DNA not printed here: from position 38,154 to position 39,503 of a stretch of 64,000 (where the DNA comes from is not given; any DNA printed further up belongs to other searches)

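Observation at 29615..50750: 21-kb, 15-gene locus coupling six envelope beta-propellers to Fe-S/flavin/cupredoxin electron carriers, with no recognisable terminal enzyme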

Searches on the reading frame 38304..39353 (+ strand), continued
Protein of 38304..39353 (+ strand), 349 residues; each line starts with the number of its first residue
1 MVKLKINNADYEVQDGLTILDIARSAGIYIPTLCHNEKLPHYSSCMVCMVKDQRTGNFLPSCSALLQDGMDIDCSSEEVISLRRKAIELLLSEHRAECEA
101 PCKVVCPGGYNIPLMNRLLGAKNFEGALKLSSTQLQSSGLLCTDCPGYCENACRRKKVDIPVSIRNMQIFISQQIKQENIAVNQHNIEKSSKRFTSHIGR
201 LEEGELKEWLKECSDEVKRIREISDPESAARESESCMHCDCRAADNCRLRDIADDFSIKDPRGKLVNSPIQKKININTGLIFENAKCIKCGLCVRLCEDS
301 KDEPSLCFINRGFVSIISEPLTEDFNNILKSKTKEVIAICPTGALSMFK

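Call 39: search_protein_families(library=pfam, proteins=[L073:1-1473:+, L074:18155-19360:+, L059:11472-12404:+, L023:17609-19000:-, L012:19695-20405:-, L048:18936-19691:-, L018:18845-19633:-, L031:19593-20660:+, L062:17420-18703:+, L062:18745-20010:+], max_evalue=0.0001)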
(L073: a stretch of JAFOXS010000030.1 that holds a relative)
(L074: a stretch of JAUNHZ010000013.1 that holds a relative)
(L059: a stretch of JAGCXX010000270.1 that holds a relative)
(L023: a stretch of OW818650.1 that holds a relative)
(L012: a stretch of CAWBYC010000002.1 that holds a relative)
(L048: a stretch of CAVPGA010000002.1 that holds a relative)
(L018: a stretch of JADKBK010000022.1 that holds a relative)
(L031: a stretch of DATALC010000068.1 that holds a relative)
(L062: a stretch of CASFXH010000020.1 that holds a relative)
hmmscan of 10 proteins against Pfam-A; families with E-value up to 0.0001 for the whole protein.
L073:1-1473:+ (490 aa): 3 families
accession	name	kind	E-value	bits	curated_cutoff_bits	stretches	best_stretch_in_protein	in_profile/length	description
PF13243.12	SQHop_cyclase_C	-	4.7e-27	95.3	26.1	1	231-486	51-318/319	Squalene-hopene cyclase C-terminal domain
PF13249.12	SQHop_cyclase_N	-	3.5e-11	43.3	26.2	0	379-426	37-84/291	Squalene-hopene cyclase N-terminal domain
PF00432.27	Prenyltrans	-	3.1e-10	40.4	26.5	1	268-446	49-207/304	Prenyltransferase alpha-alpha toroid domain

L074:18155-19360:+ (401 aa): 1 family
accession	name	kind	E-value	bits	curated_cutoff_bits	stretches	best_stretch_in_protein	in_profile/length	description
PF02492.25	cobW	-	3.7e-24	85.7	20.7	1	46-225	4-176/180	CobW/HypB/UreG, nucleotide-binding domain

L059:11472-12404:+ (310 aa): 1 family
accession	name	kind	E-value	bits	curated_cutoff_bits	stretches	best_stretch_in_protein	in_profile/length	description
PF00230.25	MIP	-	1.8e-40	139.5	25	1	33-286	4-222/222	Major intrinsic protein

L023:17609-19000:- (463 aa): 2 families
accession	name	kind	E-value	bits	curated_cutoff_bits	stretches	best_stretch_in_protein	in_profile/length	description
PF00370.27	FGGY_N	-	7.4e-20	72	28.8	1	19-205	4-190/245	FGGY family of carbohydrate kinases, N-terminal domain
PF21546.3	FGGY_C_2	-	9.3e-12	45.4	27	1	256-310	4-59/191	Carbohydrate kinase FGGY, C-terminal domain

L012:19695-20405:- (236 aa): 1 family
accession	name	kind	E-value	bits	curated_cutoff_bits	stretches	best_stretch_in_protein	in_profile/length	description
PF16316.10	DUF4956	-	1.3e-50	171.8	30.6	1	37-211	1-169/169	Domain of unknown function (DUF4956)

L048:18936-19691:- (251 aa): 1 family
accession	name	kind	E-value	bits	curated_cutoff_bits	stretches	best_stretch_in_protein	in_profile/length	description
PF10677.15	DUF2490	-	9.5e-30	104.1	29.8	1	54-233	1-178/186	Protein of unknown function (DUF2490)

L018:18845-19633:- (262 aa): 1 family
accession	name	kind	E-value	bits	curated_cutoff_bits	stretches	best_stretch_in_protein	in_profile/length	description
PF09359.15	VTC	-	2.6e-23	83.3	23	1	28-232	1-234/235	VTC domain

L031:19593-20660:+ (355 aa): 4 families
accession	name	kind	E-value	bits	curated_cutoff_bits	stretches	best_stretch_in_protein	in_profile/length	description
PF16576.10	HlyD_D23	-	1.1e-16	61.3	30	1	70-295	21-185/214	Barrel-sandwich domain of CusB or HlyD membrane-fusion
PF13437.12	HlyD_3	-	3.2e-12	47.6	22.2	1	221-328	2-94/106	HlyD family secretion protein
PF00529.27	CusB_dom_1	-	1.8e-08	35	26.5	1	50-351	12-87/89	Cation efflux system protein CusB domain 1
PF02321.23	OEP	-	3.2e-05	24.2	22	1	104-198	91-185/187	Outer membrane efflux protein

L062:17420-18703:+ (427 aa): 3 families
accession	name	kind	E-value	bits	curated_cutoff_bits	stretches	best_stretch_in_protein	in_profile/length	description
PF13360.13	PQQ_2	-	5.6e-24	85.5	27.6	1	91-343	6-229/233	Outer membrane protein assembly factor BamB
PF13570.13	Beta-prop_ACSF4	-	9.9e-09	35.5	133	1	124-247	61-172/329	Beta-alanine-activating enzyme, beta-propeller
PF01011.28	PQQ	-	2.9e-07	30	26.7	0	115-155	48-88/595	Glucose/ethanol/alcohol dehydrogenase, beta-propeller domain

L062:18745-20010:+ (421 aa): 3 families
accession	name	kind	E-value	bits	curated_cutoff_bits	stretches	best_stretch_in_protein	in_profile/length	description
PF13360.13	PQQ_2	-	8e-24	85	27.6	1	114-339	23-229/233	Outer membrane protein assembly factor BamB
PF13570.13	Beta-prop_ACSF4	-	3.8e-09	36.8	133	1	123-247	60-172/329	Beta-alanine-activating enzyme, beta-propeller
PF01011.28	PQQ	-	3.9e-06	26.3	26.7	0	165-207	49-89/595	Glucose/ethanol/alcohol dehydrogenase, beta-propeller domain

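Call 60: search_protein_families(library=ncbifam, proteins=[L059:11472-12404:+, L059:12460-13557:+, L074:18155-19360:+, L073:1-1473:+, L086:12865-14100:+, L085:18917-20218:+, L075:12312-13280:+], max_evalue=0.00001)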
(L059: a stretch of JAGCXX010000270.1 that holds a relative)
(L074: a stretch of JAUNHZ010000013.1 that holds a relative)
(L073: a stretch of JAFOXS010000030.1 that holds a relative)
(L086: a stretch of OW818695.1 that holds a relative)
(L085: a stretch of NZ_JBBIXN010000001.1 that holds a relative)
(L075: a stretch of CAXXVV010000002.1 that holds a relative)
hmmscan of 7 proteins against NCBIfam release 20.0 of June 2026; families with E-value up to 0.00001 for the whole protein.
L059:11472-12404:+ (310 aa): 4 families
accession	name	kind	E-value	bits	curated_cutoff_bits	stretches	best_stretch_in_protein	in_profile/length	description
TIGR00861.1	MIP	subfamily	6e-50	170.1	171.25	1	43-286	2-224/224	MIP family channel protein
NF003838.0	PRK05420.1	equivalog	6.5e-26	91.2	256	1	38-291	3-228/231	aquaporin Z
NF045553.1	AquGlycerPorinGla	equivalog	1.1e-14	54.4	400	1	40-158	9-129/290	aquaglyceroporin Gla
NF043012.1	LacAcidTportLarD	equivalog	2.7e-14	53.2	390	1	40-289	4-234/237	D/L-lactic acid transporter LarD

L059:12460-13557:+ (365 aa): 5 families
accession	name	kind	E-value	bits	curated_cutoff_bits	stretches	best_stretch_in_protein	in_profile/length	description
NF041053.1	CobW_rel_Se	equivalog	2.2e-19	69.9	180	1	5-206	2-193/195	CobW-related selenoprotein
TIGR02475.1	CobW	equivalog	2.4e-12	46.4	332.1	1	5-81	5-86/342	cobalamin biosynthesis protein CobW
TIGR00073.1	hypB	equivalog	7e-09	35.5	121.2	0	145-211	146-214/217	hydrogenase nickel incorporation protein HypB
NF038288.1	chaper_GTP_ZigA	equivalog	7.1e-08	31.8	600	0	8-96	5-99/390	zinc metallochaperone GTPase ZigA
NF008578.0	PRK11537.1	equivalog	5.7e-06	25.8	361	0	2-99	2-99/318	GTPase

L074:18155-19360:+ (401 aa): 5 families
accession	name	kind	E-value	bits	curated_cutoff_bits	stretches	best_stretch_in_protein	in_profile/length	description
NF041053.1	CobW_rel_Se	equivalog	1.8e-18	66.9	180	1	43-243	2-192/195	CobW-related selenoprotein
TIGR02475.1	CobW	equivalog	1.8e-14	53.4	332.1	1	46-134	8-102/342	cobalamin biosynthesis protein CobW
TIGR00073.1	hypB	equivalog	1.5e-10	40.9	121.2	1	183-245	146-210/217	hydrogenase nickel incorporation protein HypB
NF038288.1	chaper_GTP_ZigA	equivalog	1.7e-10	40.4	600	1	48-134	7-99/390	zinc metallochaperone GTPase ZigA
NF008578.0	PRK11537.1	equivalog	1.7e-08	34.1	361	1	44-217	6-175/318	GTPase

L073:1-1473:+ (490 aa): 5 families
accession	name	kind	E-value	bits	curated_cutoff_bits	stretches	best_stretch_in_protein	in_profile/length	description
TIGR01787.1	squalene_cyclas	subfamily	2.8e-30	105.5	322.7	1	212-486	327-621/622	squalene/oxidosqualene cyclases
TIGR01507.1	hopene_cyclase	equivalog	4.3e-23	81.5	431.1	1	233-488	368-636/640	squalene--hopene cyclase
TIGR03463.1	osq_cycl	subfamily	4.8e-21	74.7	851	1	214-482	339-631/634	2,3-oxidosqualene cyclase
NF053823.1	SCO2321_fam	equivalog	3.3e-15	55.9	300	1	337-432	69-164/405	SCO2321 family membrane protein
TIGR04277.1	squa_tetra_cyc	equivalog_domain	2e-14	53.1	500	1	231-487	347-622/624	tetrahymanol synthase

L086:12865-14100:+ (411 aa): 3 families
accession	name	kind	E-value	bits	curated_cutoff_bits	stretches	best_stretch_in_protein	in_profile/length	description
TIGR00880.1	2_A_01_02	superfamily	2.1e-09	37.6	131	0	281-401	9-134/141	multidrug resistance protein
TIGR00893.1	2A0114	subfamily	5.1e-06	25.7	395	0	57-205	18-168/399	D-galactonate transporter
TIGR00895.1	2A0115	subfamily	5.9e-06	25.5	418.55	0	33-181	17-166/398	aromatic acid/H+ symport family MFS transporter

L085:18917-20218:+ (433 aa): 23 families
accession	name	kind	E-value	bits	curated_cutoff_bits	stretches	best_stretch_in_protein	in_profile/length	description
TIGR03169.1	Nterm_to_SelD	hypoth_equivalog_domain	1e-27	97.4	310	1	84-380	75-351/365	pyridine nucleotide-disulfide oxidoreductase family protein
NF003437.0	PRK04965.1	equivalog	2.2e-15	56.5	392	1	12-340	4-302/378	NADH:flavorubredoxin reductase NorW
TIGR03385.1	CoA_CoA_reduc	equivalog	1.1e-14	54.1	578.8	1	104-311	104-286/439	CoA-disulfide reductase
NF042949.2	3PPDioc_HcaD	equivalog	1.1e-14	54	450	1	12-354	3-322/386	3-phenylpropionate/cinnamic acid dioxygenase ferredoxin--NAD(+) reductase subunit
NF049943.1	SQR_III_seleno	exception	2.2e-14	53.1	525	1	12-116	2-109/406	type III sulfide quinone reductase, selenoprotein subtype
NF046103.1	NOXase_Strep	equivalog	4.7e-12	45.6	600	1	102-309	100-282/442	H2O-forming NADH oxidase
NF007123.0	PRK09564.1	equivalog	7.9e-12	44.6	458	1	101-337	101-314/444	CoA-disulfide reductase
TIGR01350.1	lipoamide_DH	equivalog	1.2e-10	40.7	408.8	1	164-344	172-336/461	dihydrolipoyl dehydrogenase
NF004945.0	PRK06292.2-3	equivalog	4e-10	39.2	494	0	202-344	196-332/457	dihydrolipoyl dehydrogenase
NF004943.0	PRK06292.2-1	equivalog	8.6e-10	38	432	1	164-341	173-336/456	dihydrolipoyl dehydrogenase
TIGR04369.1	fusion_not_SelD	hypoth_equivalog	1.4e-09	36.6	700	0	33-183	24-163/701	oxidoreductase/SelD-related fusion protein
TIGR02374.1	nitri_red_nirB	equivalog_domain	1.1e-08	34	578.35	1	13-343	1-308/794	nitrite reductase large subunit NirB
NF045599.1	bili_reduct_long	exception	2.4e-08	32.7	750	1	8-270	379-601/641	bilirubin reductase, long form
NF003585.0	PRK05249.1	equivalog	2.8e-08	32.8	465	0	201-345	200-341/464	Si-specific NAD(P)(+) transhydrogenase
TIGR01988.1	Ubi-OHases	subfamily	4.7e-08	32.3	224.65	0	13-66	2-56/387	ubiquinone biosynthesis hydroxylase, UbiH/UbiF/VisC/COQ6 family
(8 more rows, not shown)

L075:12312-13280:+ (322 aa): 1 family
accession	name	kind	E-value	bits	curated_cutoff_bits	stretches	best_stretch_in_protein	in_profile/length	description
NF047646.1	REP_Tyr_transpos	equivalog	1.6e-09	37.8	80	1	121-188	71-145/146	REP-associated tyrosine transposase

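Call 74: find_homologous_proteins(query=L068:902-2341:+, max_evalue=1e-30)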
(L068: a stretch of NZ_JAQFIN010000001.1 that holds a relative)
Query L068:902-2341:+ (479 aa): 4668 proteins with E <= 1e-30 among 8000 candidates; the best 120 are listed.
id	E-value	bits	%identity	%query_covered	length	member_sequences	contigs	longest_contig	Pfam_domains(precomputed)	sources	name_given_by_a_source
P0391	0.0e+0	1127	100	100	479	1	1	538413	PF13360.14,PF13570.14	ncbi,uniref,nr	ncbi:PQQ-binding-like beta-propeller repeat protein [Parabacteroides sp. PF5-6]|uniref:outer membran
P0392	0.0e+0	1079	95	100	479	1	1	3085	PF13360.14,PF13570.14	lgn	-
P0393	3.4e-289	978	86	99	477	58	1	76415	PF13360.14,PF13570.14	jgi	-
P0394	1.8e-285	965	83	99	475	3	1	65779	PF13360.14,PF13570.14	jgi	-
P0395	2.8e-280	948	83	99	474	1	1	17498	PF13360.14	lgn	-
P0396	4.4e-278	941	82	99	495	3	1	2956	PF13360.14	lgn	-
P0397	2.8e-276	935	81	99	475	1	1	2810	PF13360.14,PF13570.14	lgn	-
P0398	7.3e-276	934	80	99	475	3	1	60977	PF13360.14,PF13570.14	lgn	-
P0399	6.9e-272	921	80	99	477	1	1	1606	PF13360.14,PF13570.14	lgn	-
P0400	1.0e-271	920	80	99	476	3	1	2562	PF13360.14,PF13570.14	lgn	-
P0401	1.7e-271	919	78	99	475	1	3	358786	PF13360.14,PF13570.14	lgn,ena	-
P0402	2.9e-271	919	81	99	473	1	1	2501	PF13360.14,PF13570.14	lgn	-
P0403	3.5e-271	918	80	99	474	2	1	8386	PF01011.29,PF13360.14,PF13570.14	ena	-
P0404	1.4e-270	916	80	99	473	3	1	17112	PF13360.14,PF13570.14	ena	-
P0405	7.5e-270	914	80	99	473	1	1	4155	PF13360.14,PF13570.14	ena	-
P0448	2.0e-250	850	73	99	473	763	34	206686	PF13360.14,PF13570.14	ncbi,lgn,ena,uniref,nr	ncbi:PQQ-like beta-propeller repeat protein [Parabacteroides distasonis]|uniref:outer membrane prote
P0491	6.3e-241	819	71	97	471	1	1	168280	PF13360.14,PF13570.14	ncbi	ncbi:outer membrane protein assembly factor BamB family protein [Viscerimonas tarda]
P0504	7.1e-239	812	69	99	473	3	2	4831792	PF01011.29,PF13360.14,PF13570.14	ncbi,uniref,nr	ncbi:PQQ-binding-like beta-propeller repeat protein [Mangrovibacterium marinum]|uniref:Outer membran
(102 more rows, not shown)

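Call 75: find_encoding_contigs(protein=P0448, flank=10000, max_places=2)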
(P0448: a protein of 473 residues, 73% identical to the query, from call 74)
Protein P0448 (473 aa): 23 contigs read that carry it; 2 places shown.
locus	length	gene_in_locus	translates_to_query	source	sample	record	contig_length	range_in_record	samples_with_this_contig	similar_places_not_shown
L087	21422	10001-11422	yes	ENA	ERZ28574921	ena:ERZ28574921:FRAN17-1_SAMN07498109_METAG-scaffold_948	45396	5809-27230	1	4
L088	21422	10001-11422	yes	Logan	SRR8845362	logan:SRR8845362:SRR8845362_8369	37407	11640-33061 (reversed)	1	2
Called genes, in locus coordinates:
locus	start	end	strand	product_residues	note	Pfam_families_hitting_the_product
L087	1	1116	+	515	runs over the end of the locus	PF01464:SLT, PF23472:LysM2_CERK1_LYK3_4_5 (faint), PF01476:LysM, PF23473:LysM3_LYK4_5 (faint), PF01476:LysM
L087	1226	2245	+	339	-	PF06580:His_kinase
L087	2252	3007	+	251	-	PF00072:Response_reg, PF04397:LytTR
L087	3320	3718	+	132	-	-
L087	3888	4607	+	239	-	-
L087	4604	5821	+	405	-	PF04055:Radical_SAM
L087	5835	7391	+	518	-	PF01976:DUF116, PF00348:polyprenyl_synt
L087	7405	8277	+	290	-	PF00432:Prenyltrans (weak)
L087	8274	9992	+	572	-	PF00432:Prenyltrans (faint), PF13243:SQHop_cyclase_C, PF13249:SQHop_cyclase_N, PF13243:SQHop_cyclase_C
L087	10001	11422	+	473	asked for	PF13570:Beta-prop_ACSF4 (weak), PF13360:PQQ_2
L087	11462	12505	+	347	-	-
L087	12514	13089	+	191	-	PF12838:Fer4_7 (faint), PF00037:Fer4 (faint), PF12837:Fer4_6 (weak)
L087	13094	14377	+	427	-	PF12801:Fer4_5, PF12838:Fer4_7 (faint), PF14697:Fer4_21 (faint), PF00037:Fer4 (faint), PF13183:Fer4_8 (faint), PF13187:Fer4_9 (faint), PF13237:Fer4_10 (faint), PF12801:Fer4_5 (weak), +1 more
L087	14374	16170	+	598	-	PF01011:PQQ (faint), PF13360:PQQ_2, PF13570:Beta-prop_ACSF4, PF13360:PQQ_2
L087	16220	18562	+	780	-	PF01257:2Fe-2S_thioredx, PF01512:Complex1_51K, PF10531:SLBB (faint), PF10589:NADH_4Fe-4S, PF12838:Fer4_7, PF13237:Fer4_10 (weak), PF14697:Fer4_21, PF00037:Fer4 (weak)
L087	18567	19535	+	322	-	PF13510:Fer2_4, PF14691:Fer4_20 (weak)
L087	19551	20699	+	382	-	PF01011:PQQ (faint), PF13570:Beta-prop_ACSF4, PF13360:PQQ_2, PF13570:Beta-prop_ACSF4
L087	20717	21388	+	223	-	PF00005:ABC_tran, PF02463:SMC_N (faint), PF13304:AAA_21 (faint)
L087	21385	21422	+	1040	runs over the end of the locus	PF02687:FtsX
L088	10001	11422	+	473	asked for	PF13570:Beta-prop_ACSF4 (weak), PF13360:PQQ_2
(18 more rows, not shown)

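Call 77: find_encoding_contigs(protein=P0504, flank=10000, max_places=1)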
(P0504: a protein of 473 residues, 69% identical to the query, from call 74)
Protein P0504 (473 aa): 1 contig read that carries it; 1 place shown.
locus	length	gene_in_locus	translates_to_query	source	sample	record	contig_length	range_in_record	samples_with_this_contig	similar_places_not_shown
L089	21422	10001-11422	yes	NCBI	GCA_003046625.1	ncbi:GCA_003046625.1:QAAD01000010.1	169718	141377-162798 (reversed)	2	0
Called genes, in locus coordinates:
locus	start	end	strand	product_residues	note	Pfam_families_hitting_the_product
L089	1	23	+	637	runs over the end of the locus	PF00009:GTP_EFTU, PF01926:MMR_HSR1 (faint), PF03144:GTP_EFTU_D2 (weak), PF22594:GTP-eEF1A_C, PF01583:APS_kinase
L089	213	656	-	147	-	PF14126:DUF4293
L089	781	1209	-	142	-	PF11680:DUF3276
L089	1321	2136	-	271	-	PF01435:Peptidase_M48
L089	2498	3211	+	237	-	PF12797:Fer4_2 (faint), PF12837:Fer4_6 (faint), PF13237:Fer4_10 (faint), PF14697:Fer4_21 (faint)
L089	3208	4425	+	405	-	PF04055:Radical_SAM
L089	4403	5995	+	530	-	PF01976:DUF116, PF00348:polyprenyl_synt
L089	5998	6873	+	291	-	PF00432:Prenyltrans (faint)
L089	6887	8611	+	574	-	PF13249:SQHop_cyclase_N (weak), PF13243:SQHop_cyclase_C, PF00432:Prenyltrans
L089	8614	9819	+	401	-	PF13360:PQQ_2, PF13570:Beta-prop_ACSF4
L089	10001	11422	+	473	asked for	PF01011:PQQ (faint), PF13570:Beta-prop_ACSF4, PF13360:PQQ_2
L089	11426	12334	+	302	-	-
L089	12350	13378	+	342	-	-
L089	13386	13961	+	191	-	PF12838:Fer4_7 (faint), PF00037:Fer4 (faint), PF12837:Fer4_6 (faint), PF13237:Fer4_10 (faint)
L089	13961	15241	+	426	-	PF25160:LdpA_Fe-S-bd (faint), PF12801:Fer4_5, PF12838:Fer4_7 (faint), PF14697:Fer4_21 (faint), PF13183:Fer4_8 (faint), PF13187:Fer4_9 (faint), PF12801:Fer4_5, PF00037:Fer4 (weak), +2 more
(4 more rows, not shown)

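Call 78: find_encoding_contigs(protein=P0491, flank=10000, max_places=1)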
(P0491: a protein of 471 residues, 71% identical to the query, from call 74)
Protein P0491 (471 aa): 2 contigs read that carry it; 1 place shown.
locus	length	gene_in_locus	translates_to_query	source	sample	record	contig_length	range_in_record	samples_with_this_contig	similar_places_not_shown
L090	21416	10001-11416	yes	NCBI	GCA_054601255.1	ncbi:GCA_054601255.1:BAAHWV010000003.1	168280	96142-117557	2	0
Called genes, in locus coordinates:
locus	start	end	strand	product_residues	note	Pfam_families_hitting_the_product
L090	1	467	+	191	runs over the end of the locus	PF13580:SIS_2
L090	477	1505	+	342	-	PF00288:GHMP_kinases_N, PF08544:GHMP_kinases_C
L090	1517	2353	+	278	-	-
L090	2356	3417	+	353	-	PF13439:Glyco_transf_4, PF13579:Glyco_trans_4_4 (faint), PF20706:GT4-conflict (weak), PF00534:Glycos_transf_1, PF13692:Glyco_trans_1_4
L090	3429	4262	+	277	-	PF00535:Glycos_transf_2, PF10111:Glyco_tranf_2_2 (weak)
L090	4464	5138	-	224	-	PF09335:VTT_dom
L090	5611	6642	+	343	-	PF06580:His_kinase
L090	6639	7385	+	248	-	PF00072:Response_reg, PF04397:LytTR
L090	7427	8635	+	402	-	PF13570:Beta-prop_ACSF4 (faint), PF13360:PQQ_2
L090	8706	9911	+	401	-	PF13360:PQQ_2, PF13570:Beta-prop_ACSF4 (weak), PF01011:PQQ (faint), PF13360:PQQ_2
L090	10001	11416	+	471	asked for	PF13360:PQQ_2, PF13570:Beta-prop_ACSF4 (weak)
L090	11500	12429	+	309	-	-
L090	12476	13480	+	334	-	-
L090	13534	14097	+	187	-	PF12838:Fer4_7 (faint), PF00037:Fer4 (faint), PF12837:Fer4_6 (faint)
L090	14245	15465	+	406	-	PF13173:AAA_14, PF13635:DUF4143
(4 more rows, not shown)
